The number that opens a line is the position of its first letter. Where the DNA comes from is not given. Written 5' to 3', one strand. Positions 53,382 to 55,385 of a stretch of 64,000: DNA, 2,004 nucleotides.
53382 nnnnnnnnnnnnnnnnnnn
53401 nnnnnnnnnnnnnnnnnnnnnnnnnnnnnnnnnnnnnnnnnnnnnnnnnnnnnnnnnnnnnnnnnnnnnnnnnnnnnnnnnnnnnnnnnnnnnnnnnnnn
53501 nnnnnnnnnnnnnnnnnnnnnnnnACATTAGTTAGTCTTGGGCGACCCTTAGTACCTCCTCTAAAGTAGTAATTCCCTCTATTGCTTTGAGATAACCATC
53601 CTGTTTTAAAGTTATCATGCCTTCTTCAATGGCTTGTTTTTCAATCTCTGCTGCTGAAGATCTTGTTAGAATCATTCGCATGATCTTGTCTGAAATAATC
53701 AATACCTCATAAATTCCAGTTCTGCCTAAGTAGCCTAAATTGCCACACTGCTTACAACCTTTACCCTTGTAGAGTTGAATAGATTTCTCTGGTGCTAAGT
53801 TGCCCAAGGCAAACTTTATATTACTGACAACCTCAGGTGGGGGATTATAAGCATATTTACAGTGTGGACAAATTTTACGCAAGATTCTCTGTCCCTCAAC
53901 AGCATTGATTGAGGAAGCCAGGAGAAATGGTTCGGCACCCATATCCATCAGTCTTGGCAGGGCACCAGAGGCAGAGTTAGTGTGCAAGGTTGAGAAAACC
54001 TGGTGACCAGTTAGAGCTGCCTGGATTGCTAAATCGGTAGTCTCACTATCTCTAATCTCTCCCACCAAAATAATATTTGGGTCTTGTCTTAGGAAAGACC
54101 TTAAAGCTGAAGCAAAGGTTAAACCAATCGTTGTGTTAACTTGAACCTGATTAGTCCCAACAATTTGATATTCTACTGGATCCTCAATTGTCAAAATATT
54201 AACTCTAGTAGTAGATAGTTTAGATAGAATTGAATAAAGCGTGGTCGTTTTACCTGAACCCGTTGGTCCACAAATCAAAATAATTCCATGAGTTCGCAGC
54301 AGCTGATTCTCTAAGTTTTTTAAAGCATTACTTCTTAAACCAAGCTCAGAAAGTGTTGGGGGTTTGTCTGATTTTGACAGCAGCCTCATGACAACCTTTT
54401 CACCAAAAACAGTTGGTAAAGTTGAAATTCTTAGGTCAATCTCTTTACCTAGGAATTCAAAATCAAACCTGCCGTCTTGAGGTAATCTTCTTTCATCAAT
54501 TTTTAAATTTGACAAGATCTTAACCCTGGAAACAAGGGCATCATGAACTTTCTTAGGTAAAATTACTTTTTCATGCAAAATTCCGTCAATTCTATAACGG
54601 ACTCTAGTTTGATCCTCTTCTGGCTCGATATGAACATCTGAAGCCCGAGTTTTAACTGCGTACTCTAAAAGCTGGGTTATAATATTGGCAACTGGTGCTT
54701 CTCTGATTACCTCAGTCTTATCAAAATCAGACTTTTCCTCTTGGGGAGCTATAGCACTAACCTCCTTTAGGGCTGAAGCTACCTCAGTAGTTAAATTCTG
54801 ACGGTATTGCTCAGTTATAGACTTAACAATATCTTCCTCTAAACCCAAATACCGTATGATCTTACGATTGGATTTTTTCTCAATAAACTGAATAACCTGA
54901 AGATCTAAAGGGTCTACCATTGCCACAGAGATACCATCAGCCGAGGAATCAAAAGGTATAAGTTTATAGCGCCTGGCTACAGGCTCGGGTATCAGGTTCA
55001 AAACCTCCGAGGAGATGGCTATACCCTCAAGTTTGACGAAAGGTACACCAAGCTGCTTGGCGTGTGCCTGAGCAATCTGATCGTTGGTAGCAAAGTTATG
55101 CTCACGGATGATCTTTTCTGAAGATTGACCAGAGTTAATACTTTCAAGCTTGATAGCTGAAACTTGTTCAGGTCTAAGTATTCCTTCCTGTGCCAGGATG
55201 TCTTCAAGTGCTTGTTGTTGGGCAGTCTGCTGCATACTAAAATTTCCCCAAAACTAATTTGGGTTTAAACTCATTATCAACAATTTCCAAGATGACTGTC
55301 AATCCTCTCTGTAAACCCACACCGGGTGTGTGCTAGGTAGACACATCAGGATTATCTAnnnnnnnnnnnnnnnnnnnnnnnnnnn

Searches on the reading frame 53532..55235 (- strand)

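Call 54: search_protein_families(library=pfam, proteins=[window:53532-55235:-], max_evalue=0.001)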
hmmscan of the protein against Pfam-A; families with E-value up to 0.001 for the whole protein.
window:53532-55235:- (567 aa): 10 families
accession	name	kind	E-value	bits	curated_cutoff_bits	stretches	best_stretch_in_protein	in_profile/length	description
PF00437.27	T2SSE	-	2.9e-130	434.7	24.9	1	179-563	5-370/370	Type II/IV secretion system protein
PF05157.20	MshEN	-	4.8e-16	58.9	23.1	1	62-146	1-86/90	MshEN domain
PF20720.3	nSTAND3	-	8.3e-06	26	27.2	1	311-359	12-60/155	Novel STAND NTPase 3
PF13401.12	AAA_22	-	8.8e-05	23.3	27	1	315-353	4-42/130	AAA domain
PF13476.12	AAA_23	-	0.00012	23.3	27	1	315-336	18-39/201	AAA domain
PF00004.35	AAA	-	0.00016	22.6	21.2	0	319-394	1-66/131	ATPase family associated with various cellular activities (AAA)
PF13173.12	AAA_14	-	0.00045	20.7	27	0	317-426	3-103/129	AAA domain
PF03215.21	Rad17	-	0.00046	20.6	23.8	1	312-345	39-73/186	Rad17 P-loop domain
PF13191.12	AAA_16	-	0.00051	21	32.6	0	301-410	5-110/167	AAA ATPase domain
PF12775.13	AAA_7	-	0.00072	19.6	25.8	0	308-350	25-67/181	P-loop containing dynein motor region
